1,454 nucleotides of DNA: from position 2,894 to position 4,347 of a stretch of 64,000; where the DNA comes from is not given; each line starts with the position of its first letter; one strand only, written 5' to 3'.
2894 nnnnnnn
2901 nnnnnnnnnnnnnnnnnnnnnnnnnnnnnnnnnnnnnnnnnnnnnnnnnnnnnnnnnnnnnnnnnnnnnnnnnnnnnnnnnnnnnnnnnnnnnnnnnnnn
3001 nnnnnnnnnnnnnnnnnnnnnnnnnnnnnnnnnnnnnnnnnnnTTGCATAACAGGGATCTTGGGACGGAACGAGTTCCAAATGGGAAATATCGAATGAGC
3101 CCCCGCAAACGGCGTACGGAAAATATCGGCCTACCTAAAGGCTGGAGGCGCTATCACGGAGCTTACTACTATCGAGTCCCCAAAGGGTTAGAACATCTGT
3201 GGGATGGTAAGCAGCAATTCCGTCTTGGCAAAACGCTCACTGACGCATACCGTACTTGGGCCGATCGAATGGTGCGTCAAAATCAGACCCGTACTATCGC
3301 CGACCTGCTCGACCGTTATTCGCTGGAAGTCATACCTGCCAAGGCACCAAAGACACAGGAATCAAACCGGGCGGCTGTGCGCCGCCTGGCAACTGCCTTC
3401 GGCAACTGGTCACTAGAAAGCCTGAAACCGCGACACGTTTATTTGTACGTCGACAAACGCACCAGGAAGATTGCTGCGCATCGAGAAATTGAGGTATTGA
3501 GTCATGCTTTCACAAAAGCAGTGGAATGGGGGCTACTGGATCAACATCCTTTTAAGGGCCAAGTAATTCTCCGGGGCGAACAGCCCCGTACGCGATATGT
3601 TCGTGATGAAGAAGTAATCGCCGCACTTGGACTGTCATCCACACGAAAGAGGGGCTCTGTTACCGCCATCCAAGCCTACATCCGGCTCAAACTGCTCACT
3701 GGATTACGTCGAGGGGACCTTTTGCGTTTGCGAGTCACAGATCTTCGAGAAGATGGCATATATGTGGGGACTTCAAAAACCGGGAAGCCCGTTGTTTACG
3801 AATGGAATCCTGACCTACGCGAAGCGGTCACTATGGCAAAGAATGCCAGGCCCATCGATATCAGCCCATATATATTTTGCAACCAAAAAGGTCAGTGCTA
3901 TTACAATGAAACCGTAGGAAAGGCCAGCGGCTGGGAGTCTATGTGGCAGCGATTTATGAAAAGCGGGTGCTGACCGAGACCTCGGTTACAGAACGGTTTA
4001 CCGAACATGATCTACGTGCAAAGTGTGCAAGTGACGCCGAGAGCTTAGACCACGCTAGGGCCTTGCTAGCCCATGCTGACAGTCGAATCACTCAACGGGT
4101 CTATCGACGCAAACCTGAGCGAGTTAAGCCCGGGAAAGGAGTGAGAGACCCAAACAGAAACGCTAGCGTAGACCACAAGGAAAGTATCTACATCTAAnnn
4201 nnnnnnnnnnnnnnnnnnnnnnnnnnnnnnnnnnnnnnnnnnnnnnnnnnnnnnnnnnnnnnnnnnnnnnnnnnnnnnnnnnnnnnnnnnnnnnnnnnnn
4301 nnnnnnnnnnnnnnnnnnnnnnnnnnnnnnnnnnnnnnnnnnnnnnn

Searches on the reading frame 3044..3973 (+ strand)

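Call 5: search_protein_families(library=pfam, proteins=[window:3044-3973:+], max_evalue=1)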
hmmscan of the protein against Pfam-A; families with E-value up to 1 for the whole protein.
window:3044-3973:+ (309 aa): 6 families
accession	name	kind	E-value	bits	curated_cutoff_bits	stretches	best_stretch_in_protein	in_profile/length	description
PF00589.27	Phage_integrase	-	2.1e-05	24.8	27.1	1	208-292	23-111/172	Phage integrase family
PF13495.12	Phage_int_SAM_4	-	0.074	13.9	27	0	100-140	14-54/85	Phage integrase, N-terminal SAM-like domain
PF14090.12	HTH_39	-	0.095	13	21.3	1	201-245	11-48/70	Winged helix-turn-helix domain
PF21499.3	DYN1_lid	-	0.15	12.7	27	1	62-124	69-129/136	DYN1, AAA+ ATPase lid domain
PF09677.15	TrbI_Ftype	-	0.16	12.8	27.4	1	134-180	40-85/106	Type-F conjugative transfer system protein (TrbI_Ftype)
PF14659.12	Phage_int_SAM_3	-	0.26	12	22.6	1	84-138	1-56/58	Phage integrase, N-terminal SAM-like domain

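Call 90: search_protein_families(library=phrogs, proteins=[window:3044-3973:+], max_evalue=0.01)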
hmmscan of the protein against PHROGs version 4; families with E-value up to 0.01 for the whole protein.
window:3044-3973:+ (309 aa): 3 families
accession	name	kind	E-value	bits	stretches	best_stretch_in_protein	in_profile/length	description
phrog_1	-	integration and excision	2.5e-31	110.6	1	34-293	117-380/611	integrase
phrog_7244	-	integration and excision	2.2e-10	41.2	1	81-257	71-246/263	integrase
phrog_216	-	integration and excision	1.1e-08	35.6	1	141-288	10-162/301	integrase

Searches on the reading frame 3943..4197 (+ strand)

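Call 5: search_protein_families(library=pfam, proteins=[window:3943-4197:+], max_evalue=1)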
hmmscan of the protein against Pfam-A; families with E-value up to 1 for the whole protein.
window:3943-4197:+ (84 aa): 1 family
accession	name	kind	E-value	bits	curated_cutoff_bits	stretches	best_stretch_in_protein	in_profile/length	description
PF00589.27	Phage_integrase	-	0.016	15.4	27.1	1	7-57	115-168/172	Phage integrase family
